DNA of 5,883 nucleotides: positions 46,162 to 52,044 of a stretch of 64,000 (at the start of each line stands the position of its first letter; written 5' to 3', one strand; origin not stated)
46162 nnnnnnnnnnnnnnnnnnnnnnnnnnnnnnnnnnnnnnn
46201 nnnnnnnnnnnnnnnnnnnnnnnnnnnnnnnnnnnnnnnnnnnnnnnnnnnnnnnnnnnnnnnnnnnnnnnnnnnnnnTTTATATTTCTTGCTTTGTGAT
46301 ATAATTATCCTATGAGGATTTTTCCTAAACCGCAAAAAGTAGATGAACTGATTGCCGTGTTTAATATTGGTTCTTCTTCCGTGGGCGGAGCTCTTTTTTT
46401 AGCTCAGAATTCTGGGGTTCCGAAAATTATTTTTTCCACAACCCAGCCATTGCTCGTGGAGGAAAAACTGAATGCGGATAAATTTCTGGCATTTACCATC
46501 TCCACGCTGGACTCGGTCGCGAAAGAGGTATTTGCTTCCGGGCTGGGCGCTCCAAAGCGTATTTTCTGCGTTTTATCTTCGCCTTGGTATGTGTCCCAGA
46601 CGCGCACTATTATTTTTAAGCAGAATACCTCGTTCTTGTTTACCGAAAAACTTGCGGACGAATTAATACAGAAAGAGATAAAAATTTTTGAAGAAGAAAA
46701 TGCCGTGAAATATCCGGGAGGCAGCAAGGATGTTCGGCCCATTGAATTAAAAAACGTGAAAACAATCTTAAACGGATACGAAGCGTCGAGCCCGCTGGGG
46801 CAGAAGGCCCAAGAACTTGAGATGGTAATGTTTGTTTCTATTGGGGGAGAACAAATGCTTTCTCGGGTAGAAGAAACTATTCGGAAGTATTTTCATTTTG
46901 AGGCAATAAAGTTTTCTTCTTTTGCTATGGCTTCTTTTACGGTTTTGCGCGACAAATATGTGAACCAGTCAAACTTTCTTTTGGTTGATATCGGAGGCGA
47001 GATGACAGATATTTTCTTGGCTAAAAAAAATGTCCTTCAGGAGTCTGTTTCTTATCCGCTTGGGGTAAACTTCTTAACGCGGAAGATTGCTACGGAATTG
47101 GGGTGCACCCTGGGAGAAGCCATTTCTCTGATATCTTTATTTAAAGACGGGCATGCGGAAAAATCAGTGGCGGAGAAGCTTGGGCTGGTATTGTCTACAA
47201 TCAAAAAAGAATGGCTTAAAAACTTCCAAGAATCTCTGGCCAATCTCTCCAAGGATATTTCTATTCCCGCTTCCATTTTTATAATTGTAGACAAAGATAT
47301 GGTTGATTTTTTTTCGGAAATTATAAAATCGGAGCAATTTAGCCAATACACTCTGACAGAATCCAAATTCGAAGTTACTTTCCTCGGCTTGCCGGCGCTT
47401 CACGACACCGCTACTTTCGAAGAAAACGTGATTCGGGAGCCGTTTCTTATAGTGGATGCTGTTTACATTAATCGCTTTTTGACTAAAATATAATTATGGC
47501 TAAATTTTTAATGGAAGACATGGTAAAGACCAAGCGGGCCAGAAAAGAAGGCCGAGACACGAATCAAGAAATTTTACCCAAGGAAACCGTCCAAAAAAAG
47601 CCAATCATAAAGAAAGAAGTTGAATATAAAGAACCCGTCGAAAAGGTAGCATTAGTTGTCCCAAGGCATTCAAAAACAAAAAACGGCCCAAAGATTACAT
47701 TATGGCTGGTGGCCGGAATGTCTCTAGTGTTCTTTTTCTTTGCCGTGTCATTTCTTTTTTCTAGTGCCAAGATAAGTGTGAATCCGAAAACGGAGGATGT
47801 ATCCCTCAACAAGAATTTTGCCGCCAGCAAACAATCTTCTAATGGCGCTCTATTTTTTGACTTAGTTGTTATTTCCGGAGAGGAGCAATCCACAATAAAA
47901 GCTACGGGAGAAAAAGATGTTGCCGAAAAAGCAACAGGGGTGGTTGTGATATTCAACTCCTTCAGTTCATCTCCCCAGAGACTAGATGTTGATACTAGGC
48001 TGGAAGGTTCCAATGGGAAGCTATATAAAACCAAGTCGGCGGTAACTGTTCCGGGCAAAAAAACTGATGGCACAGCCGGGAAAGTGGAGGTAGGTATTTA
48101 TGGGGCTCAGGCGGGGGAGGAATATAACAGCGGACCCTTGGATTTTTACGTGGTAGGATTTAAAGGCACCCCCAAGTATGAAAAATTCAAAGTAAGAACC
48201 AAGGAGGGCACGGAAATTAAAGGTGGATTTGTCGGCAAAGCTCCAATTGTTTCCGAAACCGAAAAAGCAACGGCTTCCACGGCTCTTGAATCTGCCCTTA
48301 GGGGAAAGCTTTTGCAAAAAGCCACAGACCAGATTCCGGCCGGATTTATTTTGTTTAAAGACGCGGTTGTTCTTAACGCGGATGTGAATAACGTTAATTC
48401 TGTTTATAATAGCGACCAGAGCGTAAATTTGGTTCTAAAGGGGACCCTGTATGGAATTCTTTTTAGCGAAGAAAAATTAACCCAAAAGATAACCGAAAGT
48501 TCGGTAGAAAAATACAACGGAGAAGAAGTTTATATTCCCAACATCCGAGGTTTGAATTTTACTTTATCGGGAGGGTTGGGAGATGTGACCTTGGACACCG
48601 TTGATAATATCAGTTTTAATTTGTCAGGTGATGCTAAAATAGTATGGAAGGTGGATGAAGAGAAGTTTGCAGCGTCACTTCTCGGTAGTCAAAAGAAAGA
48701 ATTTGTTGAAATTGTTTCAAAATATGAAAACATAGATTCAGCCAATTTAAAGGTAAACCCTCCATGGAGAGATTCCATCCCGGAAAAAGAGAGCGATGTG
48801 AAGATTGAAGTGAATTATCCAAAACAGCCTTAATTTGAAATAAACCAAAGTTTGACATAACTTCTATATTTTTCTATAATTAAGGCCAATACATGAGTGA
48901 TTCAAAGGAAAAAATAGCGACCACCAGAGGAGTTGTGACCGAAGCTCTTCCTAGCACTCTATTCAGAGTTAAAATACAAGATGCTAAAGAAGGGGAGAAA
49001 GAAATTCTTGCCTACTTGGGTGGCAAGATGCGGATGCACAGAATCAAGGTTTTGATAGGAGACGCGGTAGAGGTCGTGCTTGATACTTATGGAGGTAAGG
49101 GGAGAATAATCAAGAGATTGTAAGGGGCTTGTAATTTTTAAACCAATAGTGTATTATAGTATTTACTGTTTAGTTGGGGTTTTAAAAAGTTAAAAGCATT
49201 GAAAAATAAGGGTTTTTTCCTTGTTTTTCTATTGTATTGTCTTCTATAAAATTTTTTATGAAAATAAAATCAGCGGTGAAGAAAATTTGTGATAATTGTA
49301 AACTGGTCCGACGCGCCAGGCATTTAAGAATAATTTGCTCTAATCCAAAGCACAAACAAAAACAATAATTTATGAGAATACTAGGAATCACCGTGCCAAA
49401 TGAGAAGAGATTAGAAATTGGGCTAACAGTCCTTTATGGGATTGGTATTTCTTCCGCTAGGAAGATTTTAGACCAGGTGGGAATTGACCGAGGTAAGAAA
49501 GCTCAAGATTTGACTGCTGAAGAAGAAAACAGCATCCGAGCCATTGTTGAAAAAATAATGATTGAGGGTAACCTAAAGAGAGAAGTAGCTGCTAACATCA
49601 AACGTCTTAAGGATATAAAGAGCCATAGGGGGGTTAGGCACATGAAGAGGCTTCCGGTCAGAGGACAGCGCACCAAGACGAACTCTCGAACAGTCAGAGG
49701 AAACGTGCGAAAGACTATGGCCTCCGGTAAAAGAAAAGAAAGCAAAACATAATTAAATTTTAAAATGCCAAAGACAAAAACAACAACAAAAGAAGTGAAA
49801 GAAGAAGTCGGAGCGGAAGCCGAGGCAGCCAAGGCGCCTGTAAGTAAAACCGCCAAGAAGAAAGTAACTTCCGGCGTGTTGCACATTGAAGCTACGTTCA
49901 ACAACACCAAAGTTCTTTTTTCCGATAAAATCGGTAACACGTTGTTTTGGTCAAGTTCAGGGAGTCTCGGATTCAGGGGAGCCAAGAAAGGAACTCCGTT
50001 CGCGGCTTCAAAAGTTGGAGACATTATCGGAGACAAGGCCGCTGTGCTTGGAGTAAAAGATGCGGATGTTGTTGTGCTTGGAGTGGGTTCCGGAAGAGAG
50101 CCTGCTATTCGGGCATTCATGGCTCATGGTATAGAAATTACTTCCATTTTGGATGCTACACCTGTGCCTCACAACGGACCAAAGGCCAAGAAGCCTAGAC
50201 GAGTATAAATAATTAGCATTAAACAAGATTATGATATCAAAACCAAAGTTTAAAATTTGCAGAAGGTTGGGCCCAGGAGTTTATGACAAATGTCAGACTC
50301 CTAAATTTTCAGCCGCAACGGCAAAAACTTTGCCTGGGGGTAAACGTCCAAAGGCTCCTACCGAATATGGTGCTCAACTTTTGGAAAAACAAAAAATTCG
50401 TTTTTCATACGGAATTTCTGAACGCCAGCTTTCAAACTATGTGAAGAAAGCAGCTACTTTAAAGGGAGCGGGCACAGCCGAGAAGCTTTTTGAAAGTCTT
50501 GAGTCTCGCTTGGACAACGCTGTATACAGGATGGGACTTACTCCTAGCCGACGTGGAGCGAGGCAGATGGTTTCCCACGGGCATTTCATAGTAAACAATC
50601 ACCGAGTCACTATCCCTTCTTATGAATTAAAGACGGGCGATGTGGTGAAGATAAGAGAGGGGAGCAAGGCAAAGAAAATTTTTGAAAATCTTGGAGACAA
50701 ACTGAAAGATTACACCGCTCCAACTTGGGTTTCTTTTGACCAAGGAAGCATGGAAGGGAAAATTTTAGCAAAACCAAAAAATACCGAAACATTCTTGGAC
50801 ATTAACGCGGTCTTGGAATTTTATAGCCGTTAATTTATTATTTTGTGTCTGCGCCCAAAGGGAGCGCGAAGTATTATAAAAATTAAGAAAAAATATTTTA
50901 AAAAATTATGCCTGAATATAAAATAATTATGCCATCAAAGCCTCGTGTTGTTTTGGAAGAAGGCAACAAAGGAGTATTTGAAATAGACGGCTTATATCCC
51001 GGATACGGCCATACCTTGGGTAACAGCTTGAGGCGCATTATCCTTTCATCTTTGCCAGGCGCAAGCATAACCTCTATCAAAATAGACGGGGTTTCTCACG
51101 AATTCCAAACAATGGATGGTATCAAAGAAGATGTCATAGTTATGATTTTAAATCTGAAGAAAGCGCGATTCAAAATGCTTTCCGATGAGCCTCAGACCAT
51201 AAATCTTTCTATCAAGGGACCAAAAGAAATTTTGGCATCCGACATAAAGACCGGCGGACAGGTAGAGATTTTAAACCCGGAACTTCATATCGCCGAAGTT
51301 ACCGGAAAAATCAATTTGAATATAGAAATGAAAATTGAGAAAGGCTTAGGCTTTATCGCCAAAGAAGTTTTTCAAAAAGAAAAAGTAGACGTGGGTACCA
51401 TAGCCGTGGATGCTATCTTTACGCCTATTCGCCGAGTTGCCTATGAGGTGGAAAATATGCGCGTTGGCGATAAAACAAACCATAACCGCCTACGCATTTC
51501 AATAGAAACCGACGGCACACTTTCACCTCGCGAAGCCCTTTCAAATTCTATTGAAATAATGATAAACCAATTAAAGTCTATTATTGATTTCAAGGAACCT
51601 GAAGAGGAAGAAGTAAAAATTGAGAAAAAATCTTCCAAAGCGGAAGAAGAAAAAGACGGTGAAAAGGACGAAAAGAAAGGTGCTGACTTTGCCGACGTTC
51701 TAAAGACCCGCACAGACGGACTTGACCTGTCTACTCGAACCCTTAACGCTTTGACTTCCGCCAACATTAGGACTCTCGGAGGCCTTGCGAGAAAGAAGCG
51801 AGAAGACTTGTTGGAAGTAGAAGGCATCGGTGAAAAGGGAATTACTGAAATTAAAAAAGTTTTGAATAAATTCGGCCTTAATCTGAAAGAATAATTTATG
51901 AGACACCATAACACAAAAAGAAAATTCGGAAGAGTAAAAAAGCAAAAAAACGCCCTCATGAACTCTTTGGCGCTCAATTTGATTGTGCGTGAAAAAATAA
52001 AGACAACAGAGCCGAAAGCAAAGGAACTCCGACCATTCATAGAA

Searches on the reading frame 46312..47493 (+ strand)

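Call 21: search_protein_families(library=pfam, proteins=[window:46312-47493:+], max_evalue=0.001)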
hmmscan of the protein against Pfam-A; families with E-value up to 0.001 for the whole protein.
window:46312-47493:+ (393 aa): 1 family
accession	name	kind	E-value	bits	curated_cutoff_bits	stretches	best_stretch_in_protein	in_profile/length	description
PF14450.12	FtsA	-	2.2e-05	25.2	31.8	1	224-274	2-52/127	Cell division protein FtsA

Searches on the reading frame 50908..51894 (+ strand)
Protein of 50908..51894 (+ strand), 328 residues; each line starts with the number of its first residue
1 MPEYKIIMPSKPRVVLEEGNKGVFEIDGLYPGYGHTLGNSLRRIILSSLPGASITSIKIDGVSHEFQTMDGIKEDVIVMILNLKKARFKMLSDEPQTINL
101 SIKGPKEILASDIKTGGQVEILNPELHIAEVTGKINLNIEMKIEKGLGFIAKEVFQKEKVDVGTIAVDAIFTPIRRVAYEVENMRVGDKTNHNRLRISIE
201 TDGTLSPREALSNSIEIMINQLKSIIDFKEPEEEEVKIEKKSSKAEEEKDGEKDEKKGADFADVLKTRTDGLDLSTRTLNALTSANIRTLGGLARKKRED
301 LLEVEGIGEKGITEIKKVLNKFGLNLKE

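Call 21: search_protein_families(library=pfam, proteins=[window:50908-51894:+], max_evalue=0.001)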
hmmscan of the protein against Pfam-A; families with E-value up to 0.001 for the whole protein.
window:50908-51894:+ (328 aa): 5 families
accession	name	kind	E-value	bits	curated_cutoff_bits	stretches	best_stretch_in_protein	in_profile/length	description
PF01000.31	RNA_pol_A_bac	-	3.2e-28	98.8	33.9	1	57-172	1-119/119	RNA polymerase Rpb3/RpoA insert domain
PF01193.29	RNA_pol_L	-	2.4e-21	75.7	24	1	31-222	5-74/74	RNA polymerase Rpb3/Rpb11 dimerisation domain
PF03118.21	RNA_pol_A_CTD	-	1.1e-14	54.3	23.8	1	263-320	9-66/67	Bacterial RNA polymerase, alpha chain C terminal domain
PF13656.11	RNA_pol_L_2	-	5.3e-05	23.3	27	0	192-226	39-73/75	RNA polymerase Rpb3/Rpb11 dimerisation domain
PF14520.12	HHH_5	-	0.00055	20.8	27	0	278-319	14-55/57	Helix-hairpin-helix domain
